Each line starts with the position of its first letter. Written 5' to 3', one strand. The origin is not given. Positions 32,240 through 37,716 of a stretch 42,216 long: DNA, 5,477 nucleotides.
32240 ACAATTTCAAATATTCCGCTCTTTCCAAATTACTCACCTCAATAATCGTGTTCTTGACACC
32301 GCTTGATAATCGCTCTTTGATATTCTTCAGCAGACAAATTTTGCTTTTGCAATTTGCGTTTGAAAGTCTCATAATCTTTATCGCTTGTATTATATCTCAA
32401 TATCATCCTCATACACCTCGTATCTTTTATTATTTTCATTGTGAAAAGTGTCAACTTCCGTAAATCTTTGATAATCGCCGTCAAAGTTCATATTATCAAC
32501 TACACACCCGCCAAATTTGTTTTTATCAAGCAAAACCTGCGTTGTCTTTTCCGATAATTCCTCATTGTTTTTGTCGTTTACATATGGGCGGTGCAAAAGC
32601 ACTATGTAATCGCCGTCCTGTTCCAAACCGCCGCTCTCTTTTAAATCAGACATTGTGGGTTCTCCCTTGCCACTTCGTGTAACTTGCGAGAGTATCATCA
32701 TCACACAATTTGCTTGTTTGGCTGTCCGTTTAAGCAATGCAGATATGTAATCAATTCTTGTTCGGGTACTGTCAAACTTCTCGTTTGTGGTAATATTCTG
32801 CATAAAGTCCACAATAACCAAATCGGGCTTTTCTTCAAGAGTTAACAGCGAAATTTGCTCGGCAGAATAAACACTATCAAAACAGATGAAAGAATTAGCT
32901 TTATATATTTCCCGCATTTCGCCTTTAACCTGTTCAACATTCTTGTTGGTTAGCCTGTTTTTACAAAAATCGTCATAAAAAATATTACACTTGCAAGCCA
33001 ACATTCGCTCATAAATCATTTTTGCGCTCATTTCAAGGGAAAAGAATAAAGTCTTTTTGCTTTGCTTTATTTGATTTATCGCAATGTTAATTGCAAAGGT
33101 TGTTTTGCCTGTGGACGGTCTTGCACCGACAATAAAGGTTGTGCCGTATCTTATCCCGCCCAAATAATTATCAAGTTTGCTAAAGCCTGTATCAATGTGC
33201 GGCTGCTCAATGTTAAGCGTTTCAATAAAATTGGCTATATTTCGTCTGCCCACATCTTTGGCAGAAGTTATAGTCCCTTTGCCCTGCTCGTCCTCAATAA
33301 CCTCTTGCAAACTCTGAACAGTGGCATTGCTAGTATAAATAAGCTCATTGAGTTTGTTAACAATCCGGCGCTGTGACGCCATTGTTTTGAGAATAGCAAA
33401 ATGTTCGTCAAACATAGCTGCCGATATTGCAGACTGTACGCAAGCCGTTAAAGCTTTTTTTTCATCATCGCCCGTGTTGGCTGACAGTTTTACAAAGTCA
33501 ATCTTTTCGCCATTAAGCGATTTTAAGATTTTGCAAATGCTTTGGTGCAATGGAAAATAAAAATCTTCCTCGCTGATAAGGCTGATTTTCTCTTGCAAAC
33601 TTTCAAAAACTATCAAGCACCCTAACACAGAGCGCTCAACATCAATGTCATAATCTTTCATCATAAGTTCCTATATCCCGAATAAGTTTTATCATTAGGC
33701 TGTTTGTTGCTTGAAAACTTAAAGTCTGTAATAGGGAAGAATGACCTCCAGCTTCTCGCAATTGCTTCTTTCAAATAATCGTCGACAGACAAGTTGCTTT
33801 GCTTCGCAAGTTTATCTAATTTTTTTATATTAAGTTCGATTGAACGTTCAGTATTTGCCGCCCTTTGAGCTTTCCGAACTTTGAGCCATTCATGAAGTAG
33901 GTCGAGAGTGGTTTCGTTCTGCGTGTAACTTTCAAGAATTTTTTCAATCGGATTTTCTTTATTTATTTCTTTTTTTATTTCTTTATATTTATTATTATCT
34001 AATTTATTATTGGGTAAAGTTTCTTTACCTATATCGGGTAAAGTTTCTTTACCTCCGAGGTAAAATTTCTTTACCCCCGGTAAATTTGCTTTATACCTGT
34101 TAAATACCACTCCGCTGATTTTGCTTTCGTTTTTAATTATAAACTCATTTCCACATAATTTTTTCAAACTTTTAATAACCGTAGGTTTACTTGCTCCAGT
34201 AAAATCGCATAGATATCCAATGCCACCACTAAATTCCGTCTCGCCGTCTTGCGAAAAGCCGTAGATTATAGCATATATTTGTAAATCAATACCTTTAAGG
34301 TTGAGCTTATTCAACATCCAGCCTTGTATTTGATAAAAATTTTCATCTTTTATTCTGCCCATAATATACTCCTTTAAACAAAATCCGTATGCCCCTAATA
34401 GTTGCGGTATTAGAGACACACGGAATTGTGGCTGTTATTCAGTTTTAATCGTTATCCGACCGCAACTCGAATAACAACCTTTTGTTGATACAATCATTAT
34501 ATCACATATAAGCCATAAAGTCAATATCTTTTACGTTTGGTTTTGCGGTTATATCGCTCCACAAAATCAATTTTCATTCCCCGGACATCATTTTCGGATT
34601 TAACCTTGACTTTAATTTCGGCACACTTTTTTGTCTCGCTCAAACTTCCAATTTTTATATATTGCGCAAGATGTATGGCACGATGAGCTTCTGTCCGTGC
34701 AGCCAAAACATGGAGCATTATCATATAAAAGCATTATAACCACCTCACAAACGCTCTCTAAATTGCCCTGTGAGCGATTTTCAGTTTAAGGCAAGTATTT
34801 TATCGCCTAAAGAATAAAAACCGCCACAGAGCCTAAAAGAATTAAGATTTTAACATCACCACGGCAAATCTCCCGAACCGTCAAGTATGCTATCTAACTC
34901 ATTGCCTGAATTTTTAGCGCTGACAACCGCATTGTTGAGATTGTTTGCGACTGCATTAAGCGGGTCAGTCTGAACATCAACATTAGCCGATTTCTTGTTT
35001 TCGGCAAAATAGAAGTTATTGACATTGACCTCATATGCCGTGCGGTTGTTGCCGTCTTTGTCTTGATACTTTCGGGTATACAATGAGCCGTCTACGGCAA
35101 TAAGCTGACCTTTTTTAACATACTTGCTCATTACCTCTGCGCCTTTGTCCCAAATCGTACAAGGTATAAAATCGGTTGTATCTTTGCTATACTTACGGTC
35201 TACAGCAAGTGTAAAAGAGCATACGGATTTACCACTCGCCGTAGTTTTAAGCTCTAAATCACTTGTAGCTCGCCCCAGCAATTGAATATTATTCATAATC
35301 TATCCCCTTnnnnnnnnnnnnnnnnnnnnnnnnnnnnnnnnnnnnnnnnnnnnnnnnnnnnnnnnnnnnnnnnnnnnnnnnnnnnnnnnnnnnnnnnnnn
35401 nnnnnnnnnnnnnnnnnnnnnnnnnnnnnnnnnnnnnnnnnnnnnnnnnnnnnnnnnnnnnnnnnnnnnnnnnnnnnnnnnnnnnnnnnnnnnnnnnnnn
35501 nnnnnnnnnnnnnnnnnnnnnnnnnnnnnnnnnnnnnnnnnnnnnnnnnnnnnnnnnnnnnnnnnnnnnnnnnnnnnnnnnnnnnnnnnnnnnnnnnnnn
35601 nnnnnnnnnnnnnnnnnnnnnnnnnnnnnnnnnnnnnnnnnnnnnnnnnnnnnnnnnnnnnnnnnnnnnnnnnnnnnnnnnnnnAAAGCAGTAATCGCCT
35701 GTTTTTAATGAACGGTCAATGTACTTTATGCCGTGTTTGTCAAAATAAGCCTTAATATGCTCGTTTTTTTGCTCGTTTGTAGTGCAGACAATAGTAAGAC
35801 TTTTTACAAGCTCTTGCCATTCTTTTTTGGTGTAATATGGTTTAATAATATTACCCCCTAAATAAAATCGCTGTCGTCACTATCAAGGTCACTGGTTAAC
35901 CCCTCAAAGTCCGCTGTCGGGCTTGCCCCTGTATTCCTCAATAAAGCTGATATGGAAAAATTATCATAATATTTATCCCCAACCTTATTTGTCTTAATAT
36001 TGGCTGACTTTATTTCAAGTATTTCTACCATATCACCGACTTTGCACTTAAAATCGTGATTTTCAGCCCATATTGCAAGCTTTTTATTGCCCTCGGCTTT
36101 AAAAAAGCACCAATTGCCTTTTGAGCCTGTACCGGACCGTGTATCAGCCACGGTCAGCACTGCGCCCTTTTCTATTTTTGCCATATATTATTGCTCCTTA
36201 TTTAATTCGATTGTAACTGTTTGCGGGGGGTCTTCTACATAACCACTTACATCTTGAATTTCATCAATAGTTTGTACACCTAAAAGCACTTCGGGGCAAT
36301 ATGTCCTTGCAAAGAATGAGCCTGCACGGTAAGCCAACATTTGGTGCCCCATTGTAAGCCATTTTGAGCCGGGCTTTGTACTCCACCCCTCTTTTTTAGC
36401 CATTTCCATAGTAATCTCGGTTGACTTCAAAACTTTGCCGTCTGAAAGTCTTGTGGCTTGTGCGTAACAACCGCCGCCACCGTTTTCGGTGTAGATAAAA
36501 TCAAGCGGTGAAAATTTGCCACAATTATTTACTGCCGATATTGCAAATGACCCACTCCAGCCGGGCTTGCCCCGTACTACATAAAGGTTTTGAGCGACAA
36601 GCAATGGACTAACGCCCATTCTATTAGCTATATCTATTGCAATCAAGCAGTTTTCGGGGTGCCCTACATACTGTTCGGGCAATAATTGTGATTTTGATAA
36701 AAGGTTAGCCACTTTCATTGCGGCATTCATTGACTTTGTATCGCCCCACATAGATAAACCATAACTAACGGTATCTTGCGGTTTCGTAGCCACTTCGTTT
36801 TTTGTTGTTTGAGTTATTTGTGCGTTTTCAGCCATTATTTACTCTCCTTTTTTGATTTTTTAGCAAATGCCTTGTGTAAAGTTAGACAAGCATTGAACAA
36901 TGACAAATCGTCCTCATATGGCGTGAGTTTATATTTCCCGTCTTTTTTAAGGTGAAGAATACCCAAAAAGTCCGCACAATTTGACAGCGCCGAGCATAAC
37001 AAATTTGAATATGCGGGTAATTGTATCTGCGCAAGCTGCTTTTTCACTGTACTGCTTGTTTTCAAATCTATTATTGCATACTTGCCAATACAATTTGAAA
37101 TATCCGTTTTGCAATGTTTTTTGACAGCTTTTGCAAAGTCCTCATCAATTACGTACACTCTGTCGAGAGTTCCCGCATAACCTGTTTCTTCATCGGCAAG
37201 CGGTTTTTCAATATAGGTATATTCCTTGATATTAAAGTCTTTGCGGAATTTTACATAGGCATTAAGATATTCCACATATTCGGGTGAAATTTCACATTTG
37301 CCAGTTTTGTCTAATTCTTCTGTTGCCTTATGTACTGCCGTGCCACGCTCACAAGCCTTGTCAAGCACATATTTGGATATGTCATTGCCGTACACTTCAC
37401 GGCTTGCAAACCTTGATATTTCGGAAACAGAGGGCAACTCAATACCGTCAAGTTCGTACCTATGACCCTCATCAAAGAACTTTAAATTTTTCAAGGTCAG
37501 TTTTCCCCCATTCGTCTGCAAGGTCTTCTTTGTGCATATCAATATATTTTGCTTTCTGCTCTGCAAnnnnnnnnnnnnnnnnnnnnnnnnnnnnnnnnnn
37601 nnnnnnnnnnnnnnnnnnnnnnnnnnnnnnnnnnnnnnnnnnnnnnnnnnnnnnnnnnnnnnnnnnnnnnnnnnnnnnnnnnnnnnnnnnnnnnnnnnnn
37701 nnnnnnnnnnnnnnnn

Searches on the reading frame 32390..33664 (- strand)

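Call 21: search_protein_families(library=phrogs, proteins=[window:32390-33664:-], max_evalue=0.001)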
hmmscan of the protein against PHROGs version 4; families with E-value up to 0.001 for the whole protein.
window:32390-33664:- (424 aa): 9 families
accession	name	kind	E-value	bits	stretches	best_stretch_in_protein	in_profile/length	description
phrog_19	-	DNA, RNA and nucleotide metabolism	3.4e-79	268.3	1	1-415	155-591/621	DnaB-like replicative helicase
phrog_239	-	DNA, RNA and nucleotide metabolism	5.5e-38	132.4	1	148-415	335-610/801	DNA primase/helicase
phrog_243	-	DNA, RNA and nucleotide metabolism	7.3e-36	124.5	1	155-405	19-269/273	DnaB-like replicative helicase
phrog_11530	-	unknown function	3.1e-17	64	1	278-402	31-157/184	-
phrog_5482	-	unknown function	7.9e-09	35.7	1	172-405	50-300/341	-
phrog_97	-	other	1.6e-07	31.9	1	153-286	46-171/506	UvsX-like recombinase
phrog_3123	-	unknown function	4.5e-06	26.5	1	177-331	344-508/583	-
phrog_23150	-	unknown function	5.7e-06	27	1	8-195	10-215/217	-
phrog_8337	-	DNA, RNA and nucleotide metabolism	5.7e-05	23.6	1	154-265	47-160/273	DNA repair protein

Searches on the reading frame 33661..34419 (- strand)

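Call 21: search_protein_families(library=phrogs, proteins=[window:33661-34419:-], max_evalue=0.001)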
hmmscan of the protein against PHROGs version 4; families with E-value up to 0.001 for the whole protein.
window:33661-34419:- (252 aa): 5 families
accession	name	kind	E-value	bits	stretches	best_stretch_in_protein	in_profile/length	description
phrog_6969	-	unknown function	2.9e-32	113.2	1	24-155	2-131/216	-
phrog_678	-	DNA, RNA and nucleotide metabolism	1.1e-20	75.5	1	32-232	64-284/346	replication initiation O-like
phrog_6451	-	DNA, RNA and nucleotide metabolism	9.1e-10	39.7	1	132-229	144-235/272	primosomal protein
phrog_186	-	DNA, RNA and nucleotide metabolism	5.1e-07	30.7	1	19-225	13-231/308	DnaD-like helicase loader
phrog_270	-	DNA, RNA and nucleotide metabolism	1.9e-06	28.5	1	27-154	31-152/383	replication initiation protein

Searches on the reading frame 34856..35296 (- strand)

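Call 109: search_protein_families(library=pfam, proteins=[window:34856-35296:-], max_evalue=0.001)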
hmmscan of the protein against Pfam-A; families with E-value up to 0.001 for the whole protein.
window:34856-35296:- (146 aa): 1 family
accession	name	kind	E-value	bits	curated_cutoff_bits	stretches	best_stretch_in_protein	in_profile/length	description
PF00436.31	SSB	-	3.1e-30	104.7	26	1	1-97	1-103/104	Single-strand binding protein family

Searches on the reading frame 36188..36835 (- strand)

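Call 22: search_protein_families(library=phrogs, proteins=[window:36188-36835:-], max_evalue=0.001)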
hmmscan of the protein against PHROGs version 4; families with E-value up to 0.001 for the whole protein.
window:36188-36835:- (215 aa): 2 families
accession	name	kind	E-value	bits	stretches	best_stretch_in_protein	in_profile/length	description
phrog_561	-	DNA, RNA and nucleotide metabolism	3.3e-68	232.5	1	6-208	279-483/633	RecT-like ssDNA annealing protein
phrog_4171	-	DNA, RNA and nucleotide metabolism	1.4e-12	49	1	28-197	32-212/392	RecT-like ssDNA annealing protein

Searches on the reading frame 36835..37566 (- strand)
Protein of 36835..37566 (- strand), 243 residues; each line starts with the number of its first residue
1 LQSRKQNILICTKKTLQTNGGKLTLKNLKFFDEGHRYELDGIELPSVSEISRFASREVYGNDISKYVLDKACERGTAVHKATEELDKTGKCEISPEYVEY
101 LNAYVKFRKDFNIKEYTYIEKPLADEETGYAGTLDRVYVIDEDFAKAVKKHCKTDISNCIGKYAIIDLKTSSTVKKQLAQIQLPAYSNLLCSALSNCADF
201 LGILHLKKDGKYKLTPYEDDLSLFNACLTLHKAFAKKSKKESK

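Call 13: search_protein_families(library=pfam, proteins=[window:36835-37566:-], max_evalue=0.01)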
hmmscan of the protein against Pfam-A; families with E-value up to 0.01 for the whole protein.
window:36835-37566:- (243 aa): 1 family
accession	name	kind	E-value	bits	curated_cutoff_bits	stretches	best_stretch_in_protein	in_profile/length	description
PF12705.13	PDDEXK_1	-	0.0049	17.3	22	0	161-193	136-172/247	PD-(D/E)XK nuclease superfamily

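Call 14: search_protein_families(library=phrogs, proteins=[window:36835-37566:-], max_evalue=0.01)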
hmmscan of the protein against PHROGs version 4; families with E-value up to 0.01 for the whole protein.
window:36835-37566:- (243 aa): 4 families
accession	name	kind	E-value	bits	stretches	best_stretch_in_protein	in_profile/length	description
phrog_298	-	DNA, RNA and nucleotide metabolism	4e-26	93.1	1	25-226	46-251/293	exonuclease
phrog_466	-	DNA, RNA and nucleotide metabolism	4.5e-11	43.7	1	70-187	210-315/446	exonuclease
phrog_69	-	DNA, RNA and nucleotide metabolism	0.00025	21.2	1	71-186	120-243/501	exonuclease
phrog_3953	-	DNA, RNA and nucleotide metabolism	0.0021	18.8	0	64-137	33-99/186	exonuclease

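Call 72: find_related_loci(query=window:36835-37494:-, collection=genome_contigs, flank=6000)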
Query window:36835-37494:- (219 aa) in genome_contigs; peptide patterns used: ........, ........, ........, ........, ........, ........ (x = any residue, [..] = any of these).
141 stretches matched a pattern; 2 encode a relative of the query (tblastn E <= 1e-3); 2 distinct loci.
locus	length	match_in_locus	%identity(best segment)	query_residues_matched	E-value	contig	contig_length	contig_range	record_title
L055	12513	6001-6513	31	1-193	5e-20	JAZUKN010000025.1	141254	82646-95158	MAG: Eubacteriales bacterium isolate T1900045249_TH20190019.MAGScoT_cleanbin_000010 SGB_5724_k141_3028957, whole genome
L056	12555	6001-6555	32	1-208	3e-18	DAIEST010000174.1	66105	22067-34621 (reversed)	MAG TPA_asm: Leptospirillum sp. isolate clean1233 k141_1623486, whole genome shotgun sequence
